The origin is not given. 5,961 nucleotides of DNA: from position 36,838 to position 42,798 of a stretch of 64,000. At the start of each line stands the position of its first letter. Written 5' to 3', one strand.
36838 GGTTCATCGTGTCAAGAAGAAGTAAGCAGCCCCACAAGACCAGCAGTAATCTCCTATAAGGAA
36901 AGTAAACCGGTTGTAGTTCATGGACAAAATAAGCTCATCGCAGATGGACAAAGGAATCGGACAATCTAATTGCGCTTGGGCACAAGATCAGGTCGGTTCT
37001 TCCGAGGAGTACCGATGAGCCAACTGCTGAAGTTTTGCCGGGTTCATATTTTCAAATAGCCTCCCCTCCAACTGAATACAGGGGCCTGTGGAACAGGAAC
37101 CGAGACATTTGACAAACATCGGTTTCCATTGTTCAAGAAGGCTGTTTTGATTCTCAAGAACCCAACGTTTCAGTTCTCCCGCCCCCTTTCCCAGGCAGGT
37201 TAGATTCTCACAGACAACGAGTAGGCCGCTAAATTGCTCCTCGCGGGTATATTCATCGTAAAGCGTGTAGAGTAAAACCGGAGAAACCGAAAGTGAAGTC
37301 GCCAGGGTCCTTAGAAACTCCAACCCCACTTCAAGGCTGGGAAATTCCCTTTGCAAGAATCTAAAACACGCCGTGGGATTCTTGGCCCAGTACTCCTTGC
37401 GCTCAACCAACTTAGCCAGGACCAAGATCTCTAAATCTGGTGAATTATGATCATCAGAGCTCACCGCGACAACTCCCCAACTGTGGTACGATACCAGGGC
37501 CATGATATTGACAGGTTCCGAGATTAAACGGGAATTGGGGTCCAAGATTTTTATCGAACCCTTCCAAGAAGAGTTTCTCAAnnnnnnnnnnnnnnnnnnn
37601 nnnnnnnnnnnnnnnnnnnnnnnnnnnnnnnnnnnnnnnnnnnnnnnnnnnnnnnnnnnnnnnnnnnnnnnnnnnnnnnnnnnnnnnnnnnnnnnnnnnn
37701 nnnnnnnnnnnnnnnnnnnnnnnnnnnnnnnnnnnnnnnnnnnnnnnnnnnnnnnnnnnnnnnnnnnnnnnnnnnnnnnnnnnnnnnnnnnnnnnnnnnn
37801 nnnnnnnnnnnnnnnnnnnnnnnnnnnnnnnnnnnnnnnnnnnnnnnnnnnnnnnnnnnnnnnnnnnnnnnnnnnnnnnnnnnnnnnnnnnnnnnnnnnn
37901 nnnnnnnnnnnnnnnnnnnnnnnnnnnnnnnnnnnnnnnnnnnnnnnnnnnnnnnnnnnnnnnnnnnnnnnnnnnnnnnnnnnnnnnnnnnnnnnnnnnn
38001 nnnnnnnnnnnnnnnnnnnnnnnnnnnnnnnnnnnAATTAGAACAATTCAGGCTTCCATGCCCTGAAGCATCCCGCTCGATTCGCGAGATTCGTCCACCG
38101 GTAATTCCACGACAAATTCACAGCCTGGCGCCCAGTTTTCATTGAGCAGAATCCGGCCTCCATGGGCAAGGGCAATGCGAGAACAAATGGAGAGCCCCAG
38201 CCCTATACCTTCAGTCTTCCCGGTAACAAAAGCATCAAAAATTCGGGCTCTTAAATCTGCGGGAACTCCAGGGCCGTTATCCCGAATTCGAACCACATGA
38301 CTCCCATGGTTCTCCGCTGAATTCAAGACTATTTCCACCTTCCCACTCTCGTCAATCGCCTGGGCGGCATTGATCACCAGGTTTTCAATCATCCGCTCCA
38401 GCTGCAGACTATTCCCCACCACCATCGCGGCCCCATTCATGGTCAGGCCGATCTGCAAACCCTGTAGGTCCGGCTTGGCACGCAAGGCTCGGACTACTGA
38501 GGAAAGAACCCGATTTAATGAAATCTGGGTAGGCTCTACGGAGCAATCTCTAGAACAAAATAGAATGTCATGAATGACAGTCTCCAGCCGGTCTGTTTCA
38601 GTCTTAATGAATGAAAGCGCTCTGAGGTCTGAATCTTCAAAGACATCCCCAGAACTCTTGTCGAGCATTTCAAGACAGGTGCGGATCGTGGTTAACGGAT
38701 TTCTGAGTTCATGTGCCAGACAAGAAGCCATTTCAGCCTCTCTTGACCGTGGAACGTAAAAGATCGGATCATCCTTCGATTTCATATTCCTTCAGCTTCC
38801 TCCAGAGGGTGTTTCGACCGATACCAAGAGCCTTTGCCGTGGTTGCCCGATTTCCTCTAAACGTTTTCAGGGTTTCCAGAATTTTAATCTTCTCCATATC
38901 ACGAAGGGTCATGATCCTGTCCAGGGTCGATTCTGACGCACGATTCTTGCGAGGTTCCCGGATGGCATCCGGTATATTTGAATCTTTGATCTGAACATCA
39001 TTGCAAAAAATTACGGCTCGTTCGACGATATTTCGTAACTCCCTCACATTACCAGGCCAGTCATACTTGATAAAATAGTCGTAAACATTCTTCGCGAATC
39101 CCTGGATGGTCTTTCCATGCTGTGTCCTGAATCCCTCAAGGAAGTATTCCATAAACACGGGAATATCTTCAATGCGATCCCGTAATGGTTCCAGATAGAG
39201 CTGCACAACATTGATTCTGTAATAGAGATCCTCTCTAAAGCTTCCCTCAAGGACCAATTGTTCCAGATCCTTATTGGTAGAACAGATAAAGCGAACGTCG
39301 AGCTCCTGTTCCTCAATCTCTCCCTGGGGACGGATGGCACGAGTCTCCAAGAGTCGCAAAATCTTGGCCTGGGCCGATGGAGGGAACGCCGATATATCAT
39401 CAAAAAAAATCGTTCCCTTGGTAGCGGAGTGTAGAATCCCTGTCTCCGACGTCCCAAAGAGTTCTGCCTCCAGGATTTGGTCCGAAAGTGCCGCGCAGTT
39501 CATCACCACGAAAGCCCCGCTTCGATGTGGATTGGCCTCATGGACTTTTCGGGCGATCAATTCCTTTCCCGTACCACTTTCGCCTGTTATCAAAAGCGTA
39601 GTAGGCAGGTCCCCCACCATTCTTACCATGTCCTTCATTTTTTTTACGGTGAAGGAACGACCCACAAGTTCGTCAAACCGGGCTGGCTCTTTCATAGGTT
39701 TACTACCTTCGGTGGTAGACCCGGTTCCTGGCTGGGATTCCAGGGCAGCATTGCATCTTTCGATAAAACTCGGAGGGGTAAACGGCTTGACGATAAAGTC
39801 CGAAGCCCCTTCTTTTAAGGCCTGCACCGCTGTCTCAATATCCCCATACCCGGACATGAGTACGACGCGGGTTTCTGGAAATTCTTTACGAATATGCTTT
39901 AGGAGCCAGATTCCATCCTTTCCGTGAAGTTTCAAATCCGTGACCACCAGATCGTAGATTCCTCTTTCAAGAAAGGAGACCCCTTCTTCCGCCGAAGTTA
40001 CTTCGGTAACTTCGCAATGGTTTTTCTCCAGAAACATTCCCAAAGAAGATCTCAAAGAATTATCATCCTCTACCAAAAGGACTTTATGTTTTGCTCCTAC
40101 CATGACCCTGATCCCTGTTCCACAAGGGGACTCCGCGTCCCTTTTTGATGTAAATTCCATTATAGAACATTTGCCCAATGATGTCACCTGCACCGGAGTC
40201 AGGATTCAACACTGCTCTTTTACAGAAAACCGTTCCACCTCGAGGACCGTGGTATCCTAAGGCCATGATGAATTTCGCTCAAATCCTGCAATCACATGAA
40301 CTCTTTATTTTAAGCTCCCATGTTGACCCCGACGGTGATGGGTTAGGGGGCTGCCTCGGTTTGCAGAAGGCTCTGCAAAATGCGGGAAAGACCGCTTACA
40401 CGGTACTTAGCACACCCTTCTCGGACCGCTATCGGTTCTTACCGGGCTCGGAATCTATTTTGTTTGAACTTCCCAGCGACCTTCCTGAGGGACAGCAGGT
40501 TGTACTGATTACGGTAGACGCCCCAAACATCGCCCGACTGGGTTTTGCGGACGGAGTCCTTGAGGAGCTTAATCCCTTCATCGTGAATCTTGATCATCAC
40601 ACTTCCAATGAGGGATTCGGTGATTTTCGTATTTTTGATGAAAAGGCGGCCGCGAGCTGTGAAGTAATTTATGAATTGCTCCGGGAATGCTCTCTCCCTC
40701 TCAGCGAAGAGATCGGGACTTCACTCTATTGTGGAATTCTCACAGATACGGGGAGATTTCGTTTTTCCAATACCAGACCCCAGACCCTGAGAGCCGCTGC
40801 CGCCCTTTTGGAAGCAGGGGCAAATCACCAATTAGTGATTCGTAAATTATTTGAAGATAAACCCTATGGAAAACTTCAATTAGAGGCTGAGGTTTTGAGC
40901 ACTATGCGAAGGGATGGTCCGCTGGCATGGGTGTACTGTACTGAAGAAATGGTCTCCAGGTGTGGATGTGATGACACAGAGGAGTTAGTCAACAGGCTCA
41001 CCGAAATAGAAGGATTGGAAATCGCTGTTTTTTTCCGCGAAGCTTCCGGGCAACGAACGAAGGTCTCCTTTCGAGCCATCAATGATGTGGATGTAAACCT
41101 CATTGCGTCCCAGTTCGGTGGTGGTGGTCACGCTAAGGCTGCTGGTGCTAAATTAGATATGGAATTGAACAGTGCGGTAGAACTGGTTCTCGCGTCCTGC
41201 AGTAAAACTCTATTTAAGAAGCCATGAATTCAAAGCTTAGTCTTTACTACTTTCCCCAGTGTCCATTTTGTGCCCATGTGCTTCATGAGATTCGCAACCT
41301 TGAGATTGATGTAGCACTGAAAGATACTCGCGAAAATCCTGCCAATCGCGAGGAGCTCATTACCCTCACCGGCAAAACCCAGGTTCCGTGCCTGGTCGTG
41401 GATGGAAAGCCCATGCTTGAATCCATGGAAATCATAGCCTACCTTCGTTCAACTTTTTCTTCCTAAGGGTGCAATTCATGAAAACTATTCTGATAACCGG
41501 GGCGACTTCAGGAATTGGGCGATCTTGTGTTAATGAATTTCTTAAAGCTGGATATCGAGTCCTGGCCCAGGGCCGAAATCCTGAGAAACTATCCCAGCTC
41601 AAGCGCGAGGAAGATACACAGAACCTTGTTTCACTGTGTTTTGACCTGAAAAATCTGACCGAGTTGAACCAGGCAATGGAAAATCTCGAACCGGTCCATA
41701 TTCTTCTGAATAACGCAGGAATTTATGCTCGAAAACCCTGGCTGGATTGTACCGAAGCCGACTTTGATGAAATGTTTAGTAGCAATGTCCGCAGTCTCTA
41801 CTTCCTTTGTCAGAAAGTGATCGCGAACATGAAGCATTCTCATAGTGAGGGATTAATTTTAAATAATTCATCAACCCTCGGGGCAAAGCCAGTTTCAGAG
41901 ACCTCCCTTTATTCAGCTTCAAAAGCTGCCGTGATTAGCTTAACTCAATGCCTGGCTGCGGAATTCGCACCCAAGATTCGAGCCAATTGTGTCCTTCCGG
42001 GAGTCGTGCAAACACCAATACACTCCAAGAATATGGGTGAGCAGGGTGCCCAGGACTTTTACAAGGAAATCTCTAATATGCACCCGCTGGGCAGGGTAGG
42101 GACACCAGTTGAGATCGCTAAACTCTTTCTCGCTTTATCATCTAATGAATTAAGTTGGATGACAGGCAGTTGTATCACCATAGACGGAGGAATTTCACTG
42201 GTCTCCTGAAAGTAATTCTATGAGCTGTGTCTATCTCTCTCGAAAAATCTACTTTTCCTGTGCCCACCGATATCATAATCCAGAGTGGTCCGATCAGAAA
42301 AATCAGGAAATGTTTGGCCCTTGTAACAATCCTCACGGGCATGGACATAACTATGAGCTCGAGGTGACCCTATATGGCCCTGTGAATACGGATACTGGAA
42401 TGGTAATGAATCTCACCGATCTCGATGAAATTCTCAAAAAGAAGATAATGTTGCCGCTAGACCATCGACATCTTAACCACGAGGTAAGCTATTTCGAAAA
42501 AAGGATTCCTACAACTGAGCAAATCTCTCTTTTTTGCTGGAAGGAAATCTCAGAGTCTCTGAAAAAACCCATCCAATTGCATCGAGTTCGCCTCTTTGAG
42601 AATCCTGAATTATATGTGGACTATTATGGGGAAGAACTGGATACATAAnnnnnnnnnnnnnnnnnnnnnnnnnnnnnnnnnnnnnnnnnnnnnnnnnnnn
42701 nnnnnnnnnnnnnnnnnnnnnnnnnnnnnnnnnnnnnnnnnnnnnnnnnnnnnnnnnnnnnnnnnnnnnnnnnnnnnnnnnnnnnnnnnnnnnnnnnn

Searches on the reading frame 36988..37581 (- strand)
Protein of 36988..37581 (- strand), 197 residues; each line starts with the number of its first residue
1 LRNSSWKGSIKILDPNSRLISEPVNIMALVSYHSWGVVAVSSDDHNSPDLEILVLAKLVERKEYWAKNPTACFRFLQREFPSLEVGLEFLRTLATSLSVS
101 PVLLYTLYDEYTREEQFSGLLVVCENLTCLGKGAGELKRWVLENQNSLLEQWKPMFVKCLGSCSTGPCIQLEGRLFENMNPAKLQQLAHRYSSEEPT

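Call 107: search_protein_families(library=pfam, proteins=[window:36988-37581:-], max_evalue=0.001)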
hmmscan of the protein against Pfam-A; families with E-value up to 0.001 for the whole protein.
window:36988-37581:- (197 aa): 1 family
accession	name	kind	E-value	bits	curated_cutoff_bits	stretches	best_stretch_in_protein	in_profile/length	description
PF01257.25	2Fe-2S_thioredx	-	2.1e-09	37.8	24.8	1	87-191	31-144/145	Thioredoxin-like [2Fe-2S] ferredoxin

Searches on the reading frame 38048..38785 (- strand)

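Call 107: search_protein_families(library=pfam, proteins=[window:38048-38785:-], max_evalue=0.001)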
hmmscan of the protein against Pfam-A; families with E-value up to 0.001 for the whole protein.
window:38048-38785:- (245 aa): 2 families
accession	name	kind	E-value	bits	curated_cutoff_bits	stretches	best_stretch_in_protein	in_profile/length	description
PF02518.31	HATPase_c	-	4e-22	79.2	26.4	1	125-231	2-110/111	Histidine kinase-, DNA gyrase B-, and HSP90-like ATPase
PF00512.31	HisKA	-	4.1e-12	46.4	26.9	1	18-79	4-62/66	His Kinase A (phospho-acceptor) domain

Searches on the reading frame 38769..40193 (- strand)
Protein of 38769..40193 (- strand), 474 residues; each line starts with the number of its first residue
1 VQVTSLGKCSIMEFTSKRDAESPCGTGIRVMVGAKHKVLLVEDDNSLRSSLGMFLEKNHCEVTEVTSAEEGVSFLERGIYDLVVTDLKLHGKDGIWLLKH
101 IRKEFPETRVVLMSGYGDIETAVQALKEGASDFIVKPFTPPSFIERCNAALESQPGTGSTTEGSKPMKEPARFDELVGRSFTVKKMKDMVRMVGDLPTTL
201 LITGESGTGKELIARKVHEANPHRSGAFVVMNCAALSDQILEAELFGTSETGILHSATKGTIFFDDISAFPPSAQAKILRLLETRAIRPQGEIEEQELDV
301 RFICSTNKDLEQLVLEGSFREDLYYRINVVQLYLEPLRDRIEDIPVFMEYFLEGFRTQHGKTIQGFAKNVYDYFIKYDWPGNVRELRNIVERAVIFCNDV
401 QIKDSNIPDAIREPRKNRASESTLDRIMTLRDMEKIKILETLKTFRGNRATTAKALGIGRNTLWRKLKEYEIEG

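Call 107: search_protein_families(library=pfam, proteins=[window:38769-40193:-], max_evalue=0.001)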
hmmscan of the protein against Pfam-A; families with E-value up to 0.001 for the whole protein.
window:38769-40193:- (474 aa): 7 families
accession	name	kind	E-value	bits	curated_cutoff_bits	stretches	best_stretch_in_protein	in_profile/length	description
PF00158.32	Sigma54_activat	-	1.9e-46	158.3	20.2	1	177-332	2-167/168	Sigma-54 interaction domain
PF00072.30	Response_reg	-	5.3e-26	91.4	30.2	1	38-146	1-109/111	Response regulator receiver domain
PF25601.1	AAA_lid_14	-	6.9e-24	83.9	27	1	338-421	1-84/87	AAA+ ATPase lid domain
PF14532.12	Sigma54_activ_2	-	1.1e-19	71.5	25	1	177-337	1-138/138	Sigma-54 interaction domain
PF02954.25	HTH_8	-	3.4e-14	52.7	22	1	429-470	1-42/42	Bacterial regulatory protein, Fis family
PF07728.20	AAA_5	-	1.3e-06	28.9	22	1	200-308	2-123/139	AAA domain (dynein-related subfamily)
PF13191.12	AAA_16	-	1.1e-05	26.5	32.6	1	175-250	1-83/167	AAA ATPase domain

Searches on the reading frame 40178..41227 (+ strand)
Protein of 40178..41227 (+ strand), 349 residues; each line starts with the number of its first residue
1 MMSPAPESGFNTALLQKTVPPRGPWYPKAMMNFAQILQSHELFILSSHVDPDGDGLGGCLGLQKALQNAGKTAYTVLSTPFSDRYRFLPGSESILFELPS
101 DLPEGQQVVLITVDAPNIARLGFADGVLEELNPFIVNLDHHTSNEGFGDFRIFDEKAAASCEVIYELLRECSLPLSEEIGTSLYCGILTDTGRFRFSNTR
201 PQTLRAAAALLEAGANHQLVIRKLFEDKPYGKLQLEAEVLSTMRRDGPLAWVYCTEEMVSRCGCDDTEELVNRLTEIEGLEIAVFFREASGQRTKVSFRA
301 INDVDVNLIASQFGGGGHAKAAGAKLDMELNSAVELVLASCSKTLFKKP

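Call 107: search_protein_families(library=pfam, proteins=[window:40178-41227:+], max_evalue=0.001)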
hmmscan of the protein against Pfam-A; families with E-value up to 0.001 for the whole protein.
window:40178-41227:+ (349 aa): 2 families
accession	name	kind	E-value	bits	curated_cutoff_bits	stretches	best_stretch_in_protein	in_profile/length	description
PF02272.25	DHHA1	-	3.9e-13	50.2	25.9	1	266-337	17-96/102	DHHA1 domain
PF01368.27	DHH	-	2.5e-11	44.4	28.1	1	46-187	5-125/125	DHH family, N-terminal domain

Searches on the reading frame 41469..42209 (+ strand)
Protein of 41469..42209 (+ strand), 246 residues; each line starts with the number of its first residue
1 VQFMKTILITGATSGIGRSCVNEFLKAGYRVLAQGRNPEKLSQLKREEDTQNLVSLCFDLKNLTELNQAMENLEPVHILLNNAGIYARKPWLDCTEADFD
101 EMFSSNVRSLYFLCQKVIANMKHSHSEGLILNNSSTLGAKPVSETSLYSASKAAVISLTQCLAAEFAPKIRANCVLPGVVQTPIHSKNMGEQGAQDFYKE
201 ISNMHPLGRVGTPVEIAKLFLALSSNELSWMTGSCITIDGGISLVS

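Call 107: search_protein_families(library=pfam, proteins=[window:41469-42209:+], max_evalue=0.001)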
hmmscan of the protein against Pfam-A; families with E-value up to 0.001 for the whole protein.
window:41469-42209:+ (246 aa): 7 families
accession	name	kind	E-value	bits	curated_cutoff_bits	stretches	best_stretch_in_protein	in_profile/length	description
PF13561.12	adh_short_C2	-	2.1e-47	162.1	27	1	11-242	1-235/236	Enoyl-(Acyl carrier protein) reductase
PF00106.31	adh_short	-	1.9e-46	158.5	26.6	1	5-187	1-189/195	short chain dehydrogenase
PF23441.1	SDR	-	4.6e-08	33.2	27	1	6-244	9-257/258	SDR-like rossmann domain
PF13460.12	NAD_binding_10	-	5.3e-08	33.4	27.2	1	11-138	1-102/184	NAD(P)H-binding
PF01370.27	Epimerase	-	2.5e-07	30.8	20.9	1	7-166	1-160/240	NAD dependent epimerase/dehydratase family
PF08659.16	KR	-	1.6e-06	28.6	22.6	1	6-117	2-123/180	KR domain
PF05368.20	NmrA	-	5.6e-05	23.3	27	1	5-78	3-75/298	NmrA-like family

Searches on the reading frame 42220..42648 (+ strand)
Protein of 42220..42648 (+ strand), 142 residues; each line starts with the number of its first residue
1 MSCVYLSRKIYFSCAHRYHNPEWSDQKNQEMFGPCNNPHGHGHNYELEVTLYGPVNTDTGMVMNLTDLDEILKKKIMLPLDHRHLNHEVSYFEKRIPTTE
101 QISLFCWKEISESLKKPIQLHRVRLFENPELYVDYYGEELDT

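Call 107: search_protein_families(library=pfam, proteins=[window:42220-42648:+], max_evalue=0.001)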
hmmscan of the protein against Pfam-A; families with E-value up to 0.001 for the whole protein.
window:42220-42648:+ (142 aa): 1 family
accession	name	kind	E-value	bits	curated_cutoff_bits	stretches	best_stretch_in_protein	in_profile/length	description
PF01242.24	PTPS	-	5.2e-34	117.2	22.4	1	6-137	2-120/121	6-pyruvoyl tetrahydropterin synthase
